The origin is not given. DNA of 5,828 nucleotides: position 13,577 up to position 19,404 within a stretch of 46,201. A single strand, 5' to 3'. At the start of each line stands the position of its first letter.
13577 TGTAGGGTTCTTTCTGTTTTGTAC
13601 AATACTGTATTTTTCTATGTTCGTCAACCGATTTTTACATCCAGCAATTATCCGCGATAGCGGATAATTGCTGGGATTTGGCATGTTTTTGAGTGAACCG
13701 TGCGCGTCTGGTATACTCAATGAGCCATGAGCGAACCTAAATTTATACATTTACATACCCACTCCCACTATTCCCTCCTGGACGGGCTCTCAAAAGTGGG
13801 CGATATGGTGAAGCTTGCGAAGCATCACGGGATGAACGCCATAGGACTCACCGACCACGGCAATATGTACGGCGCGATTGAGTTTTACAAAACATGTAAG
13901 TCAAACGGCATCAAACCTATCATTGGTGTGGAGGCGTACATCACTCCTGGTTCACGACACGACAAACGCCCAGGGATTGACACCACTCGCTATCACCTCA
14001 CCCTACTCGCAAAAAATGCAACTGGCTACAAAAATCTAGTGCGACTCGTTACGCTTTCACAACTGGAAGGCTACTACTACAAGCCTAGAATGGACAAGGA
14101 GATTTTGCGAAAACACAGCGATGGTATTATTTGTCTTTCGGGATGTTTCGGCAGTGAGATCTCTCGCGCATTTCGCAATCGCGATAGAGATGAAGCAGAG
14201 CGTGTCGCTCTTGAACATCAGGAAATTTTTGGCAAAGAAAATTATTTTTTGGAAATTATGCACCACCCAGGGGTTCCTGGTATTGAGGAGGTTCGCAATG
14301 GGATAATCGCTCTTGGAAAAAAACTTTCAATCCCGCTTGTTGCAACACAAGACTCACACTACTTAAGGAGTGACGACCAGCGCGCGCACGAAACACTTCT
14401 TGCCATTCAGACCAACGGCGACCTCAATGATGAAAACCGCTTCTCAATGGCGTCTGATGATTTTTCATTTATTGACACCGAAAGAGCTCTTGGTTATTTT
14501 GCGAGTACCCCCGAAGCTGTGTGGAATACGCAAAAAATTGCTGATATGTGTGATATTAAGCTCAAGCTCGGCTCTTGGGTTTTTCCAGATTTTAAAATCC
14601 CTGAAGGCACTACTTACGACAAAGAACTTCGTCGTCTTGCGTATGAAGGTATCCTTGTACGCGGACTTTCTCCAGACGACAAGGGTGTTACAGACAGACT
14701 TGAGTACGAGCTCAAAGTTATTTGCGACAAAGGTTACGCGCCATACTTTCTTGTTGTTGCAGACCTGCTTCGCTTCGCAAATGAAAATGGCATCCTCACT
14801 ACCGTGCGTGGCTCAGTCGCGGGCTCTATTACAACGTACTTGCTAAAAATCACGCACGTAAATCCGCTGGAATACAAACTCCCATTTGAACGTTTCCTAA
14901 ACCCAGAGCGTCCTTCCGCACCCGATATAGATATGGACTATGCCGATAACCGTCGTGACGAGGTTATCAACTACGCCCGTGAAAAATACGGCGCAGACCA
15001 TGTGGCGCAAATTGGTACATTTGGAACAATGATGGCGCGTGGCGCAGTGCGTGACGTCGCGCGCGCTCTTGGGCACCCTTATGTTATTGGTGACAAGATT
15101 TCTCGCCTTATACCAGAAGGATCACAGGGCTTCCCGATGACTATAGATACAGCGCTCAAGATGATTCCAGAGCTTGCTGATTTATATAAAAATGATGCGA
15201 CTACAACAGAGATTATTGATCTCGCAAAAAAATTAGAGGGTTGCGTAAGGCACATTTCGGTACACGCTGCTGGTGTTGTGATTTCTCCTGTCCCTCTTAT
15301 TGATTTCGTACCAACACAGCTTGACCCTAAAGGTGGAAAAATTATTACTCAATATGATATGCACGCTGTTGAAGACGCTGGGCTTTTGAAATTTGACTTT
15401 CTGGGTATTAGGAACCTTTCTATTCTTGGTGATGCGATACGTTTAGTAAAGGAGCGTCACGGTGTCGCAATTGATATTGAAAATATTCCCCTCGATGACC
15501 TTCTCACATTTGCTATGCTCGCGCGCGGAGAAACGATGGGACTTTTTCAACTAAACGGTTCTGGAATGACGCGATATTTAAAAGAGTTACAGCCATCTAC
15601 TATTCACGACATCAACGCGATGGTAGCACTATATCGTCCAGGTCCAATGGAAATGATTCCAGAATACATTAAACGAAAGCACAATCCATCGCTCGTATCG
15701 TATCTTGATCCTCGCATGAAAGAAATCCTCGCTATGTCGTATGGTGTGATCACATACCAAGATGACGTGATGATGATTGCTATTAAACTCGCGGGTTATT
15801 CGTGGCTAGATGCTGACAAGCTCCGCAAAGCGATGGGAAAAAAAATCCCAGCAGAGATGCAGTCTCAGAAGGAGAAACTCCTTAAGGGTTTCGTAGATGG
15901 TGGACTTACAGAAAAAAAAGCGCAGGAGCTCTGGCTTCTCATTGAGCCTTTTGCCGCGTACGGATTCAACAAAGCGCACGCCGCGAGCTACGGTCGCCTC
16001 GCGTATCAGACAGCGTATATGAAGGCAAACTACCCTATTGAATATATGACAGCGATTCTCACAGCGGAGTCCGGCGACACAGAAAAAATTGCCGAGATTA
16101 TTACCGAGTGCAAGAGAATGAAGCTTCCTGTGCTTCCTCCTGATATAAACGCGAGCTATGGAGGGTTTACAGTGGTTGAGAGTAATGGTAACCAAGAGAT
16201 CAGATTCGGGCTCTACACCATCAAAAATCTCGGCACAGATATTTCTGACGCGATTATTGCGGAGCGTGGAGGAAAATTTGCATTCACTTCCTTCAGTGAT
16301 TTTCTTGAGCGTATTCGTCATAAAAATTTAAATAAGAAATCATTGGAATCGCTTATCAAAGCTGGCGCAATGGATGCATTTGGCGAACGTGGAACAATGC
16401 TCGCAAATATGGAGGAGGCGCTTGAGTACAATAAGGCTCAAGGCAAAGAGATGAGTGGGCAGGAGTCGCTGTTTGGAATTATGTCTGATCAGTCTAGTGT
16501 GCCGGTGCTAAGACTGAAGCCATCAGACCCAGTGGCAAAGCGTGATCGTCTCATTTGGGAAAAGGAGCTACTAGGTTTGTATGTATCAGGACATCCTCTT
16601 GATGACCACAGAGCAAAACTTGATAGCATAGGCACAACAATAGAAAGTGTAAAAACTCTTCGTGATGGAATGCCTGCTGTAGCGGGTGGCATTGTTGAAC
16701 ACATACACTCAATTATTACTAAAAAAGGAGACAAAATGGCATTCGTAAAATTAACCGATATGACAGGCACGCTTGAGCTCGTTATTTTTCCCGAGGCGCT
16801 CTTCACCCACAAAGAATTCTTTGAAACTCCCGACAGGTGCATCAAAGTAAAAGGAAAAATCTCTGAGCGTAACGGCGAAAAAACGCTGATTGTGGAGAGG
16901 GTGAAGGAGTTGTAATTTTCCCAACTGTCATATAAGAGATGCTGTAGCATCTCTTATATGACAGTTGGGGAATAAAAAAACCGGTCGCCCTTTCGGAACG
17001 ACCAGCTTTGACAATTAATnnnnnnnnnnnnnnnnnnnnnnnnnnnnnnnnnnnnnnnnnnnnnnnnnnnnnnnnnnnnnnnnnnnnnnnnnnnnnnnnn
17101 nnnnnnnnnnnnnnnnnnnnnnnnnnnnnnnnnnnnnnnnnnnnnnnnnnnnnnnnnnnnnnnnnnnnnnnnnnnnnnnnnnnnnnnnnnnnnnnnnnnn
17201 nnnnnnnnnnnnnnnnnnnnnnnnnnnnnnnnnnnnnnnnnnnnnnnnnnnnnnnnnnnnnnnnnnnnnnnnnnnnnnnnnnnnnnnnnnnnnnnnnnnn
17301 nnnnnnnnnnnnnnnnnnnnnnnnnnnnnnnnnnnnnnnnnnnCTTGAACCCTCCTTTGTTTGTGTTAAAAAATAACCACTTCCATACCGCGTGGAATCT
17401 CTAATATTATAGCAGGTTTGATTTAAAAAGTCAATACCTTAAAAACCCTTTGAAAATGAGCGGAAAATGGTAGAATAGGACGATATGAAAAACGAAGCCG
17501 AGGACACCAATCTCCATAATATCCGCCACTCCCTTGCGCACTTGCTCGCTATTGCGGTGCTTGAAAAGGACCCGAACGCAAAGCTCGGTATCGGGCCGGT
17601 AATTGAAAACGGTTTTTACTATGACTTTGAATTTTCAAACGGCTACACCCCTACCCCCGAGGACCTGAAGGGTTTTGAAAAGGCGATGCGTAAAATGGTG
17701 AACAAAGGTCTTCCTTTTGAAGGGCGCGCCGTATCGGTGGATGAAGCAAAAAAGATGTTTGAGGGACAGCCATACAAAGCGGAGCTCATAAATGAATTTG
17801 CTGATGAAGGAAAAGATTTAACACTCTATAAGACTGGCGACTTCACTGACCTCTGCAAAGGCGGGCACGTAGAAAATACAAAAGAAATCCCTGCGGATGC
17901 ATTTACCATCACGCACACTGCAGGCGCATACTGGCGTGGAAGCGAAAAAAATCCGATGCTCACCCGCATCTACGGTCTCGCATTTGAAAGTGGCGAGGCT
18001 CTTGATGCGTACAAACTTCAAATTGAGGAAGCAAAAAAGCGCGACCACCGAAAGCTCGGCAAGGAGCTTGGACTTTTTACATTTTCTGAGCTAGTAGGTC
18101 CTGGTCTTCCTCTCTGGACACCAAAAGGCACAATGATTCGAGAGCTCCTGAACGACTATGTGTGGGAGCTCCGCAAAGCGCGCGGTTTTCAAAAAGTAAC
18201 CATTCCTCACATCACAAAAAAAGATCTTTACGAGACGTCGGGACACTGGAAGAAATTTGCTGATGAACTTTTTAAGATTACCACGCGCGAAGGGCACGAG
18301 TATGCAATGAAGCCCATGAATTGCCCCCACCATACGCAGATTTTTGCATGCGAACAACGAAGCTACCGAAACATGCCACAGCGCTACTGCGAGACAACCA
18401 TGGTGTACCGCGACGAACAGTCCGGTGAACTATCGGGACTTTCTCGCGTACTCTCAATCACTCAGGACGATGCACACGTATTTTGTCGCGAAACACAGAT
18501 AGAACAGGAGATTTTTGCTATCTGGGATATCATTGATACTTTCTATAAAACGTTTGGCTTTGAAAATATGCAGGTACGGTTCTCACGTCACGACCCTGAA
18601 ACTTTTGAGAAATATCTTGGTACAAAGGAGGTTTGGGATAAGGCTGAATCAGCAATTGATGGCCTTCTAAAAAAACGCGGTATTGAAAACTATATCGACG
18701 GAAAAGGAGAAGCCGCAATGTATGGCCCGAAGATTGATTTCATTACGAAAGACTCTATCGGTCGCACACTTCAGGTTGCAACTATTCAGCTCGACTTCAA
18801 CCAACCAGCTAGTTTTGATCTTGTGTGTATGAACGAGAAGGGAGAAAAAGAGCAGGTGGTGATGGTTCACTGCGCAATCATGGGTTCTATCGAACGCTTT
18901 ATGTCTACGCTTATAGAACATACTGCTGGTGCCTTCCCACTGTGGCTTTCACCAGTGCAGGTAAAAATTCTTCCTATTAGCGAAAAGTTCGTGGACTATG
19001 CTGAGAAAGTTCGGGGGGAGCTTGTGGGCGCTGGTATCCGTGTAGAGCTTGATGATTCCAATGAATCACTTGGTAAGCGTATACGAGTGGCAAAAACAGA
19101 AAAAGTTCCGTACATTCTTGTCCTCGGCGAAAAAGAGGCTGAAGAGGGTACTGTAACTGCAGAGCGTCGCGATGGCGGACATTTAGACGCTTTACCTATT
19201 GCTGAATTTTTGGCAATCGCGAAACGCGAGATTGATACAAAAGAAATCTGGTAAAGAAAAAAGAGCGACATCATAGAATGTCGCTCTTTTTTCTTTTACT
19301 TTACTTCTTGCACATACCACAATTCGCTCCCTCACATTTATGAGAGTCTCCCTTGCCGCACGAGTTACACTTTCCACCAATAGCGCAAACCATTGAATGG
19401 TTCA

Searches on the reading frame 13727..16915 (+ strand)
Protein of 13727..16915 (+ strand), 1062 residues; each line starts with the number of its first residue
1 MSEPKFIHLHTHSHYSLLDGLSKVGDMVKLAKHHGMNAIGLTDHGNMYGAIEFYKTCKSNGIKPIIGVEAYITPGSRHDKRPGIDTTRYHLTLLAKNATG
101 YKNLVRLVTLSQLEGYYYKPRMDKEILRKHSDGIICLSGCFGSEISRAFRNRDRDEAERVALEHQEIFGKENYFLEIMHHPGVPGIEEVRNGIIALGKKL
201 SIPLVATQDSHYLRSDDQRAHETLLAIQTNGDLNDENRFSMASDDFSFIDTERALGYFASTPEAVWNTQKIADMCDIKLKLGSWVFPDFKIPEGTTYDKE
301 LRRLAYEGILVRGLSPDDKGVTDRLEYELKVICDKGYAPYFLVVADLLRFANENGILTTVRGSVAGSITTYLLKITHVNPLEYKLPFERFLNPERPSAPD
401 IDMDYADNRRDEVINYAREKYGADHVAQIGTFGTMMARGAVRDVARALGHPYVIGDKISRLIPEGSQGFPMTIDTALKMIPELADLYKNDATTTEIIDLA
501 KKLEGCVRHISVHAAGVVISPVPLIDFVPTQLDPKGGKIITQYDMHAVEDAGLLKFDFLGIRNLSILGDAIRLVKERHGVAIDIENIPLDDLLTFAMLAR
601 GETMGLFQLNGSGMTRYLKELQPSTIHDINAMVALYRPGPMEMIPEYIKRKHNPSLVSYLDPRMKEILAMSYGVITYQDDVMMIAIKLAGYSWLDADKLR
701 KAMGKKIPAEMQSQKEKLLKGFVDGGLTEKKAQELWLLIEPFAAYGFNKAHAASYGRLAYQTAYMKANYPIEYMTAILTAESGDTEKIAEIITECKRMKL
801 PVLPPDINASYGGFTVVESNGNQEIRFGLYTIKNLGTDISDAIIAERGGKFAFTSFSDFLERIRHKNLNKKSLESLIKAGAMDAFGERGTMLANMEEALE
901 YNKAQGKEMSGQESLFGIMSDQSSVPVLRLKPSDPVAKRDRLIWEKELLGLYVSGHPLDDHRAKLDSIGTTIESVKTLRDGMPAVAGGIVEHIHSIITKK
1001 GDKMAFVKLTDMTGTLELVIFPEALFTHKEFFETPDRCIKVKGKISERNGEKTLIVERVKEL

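Call 16: search_protein_families(library=pfam, proteins=[window:13727-16915:+], max_evalue=0.001)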
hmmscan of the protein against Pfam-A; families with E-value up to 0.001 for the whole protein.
window:13727-16915:+ (1062 aa): 5 families
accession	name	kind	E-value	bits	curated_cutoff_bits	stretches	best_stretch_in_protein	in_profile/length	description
PF07733.18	DNA_pol3_alpha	-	9.8e-91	304.4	23.9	1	300-560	2-260/260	Bacterial DNA polymerase III alpha NTPase domain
PF02811.25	PHP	-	9.5e-58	195.6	26.4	1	8-180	1-164/164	PHP domain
PF17657.6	DNA_pol3_finger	-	1.5e-53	181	22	1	563-723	1-163/166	Bacterial DNA polymerase III alpha subunit finger domain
PF14579.12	HHH_6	-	5.6e-26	91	25.6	1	800-887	2-85/90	Helix-hairpin-helix motif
PF01336.31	tRNA_anti-codon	-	3e-11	43.5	27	1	993-1062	10-75/75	OB-fold nucleic acid binding domain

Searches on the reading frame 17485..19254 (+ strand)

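Call 16: search_protein_families(library=pfam, proteins=[window:17485-19254:+], max_evalue=0.001)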
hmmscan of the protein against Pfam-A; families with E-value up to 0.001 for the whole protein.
window:17485-19254:+ (589 aa): 3 families
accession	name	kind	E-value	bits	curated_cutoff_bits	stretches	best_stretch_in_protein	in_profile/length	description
PF00587.30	tRNA-synt_2b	-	4.2e-42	144.7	29.3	1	263-479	1-178/179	tRNA synthetase class II core domain (G, H, P, S and T)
PF03129.25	HGTP_anticodon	-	2e-24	86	21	1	492-580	1-92/94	Anticodon binding domain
PF07973.19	tRNA_SAD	-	8.1e-13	48.6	24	1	113-163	2-44/44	Threonyl and Alanyl tRNA synthetase second additional domain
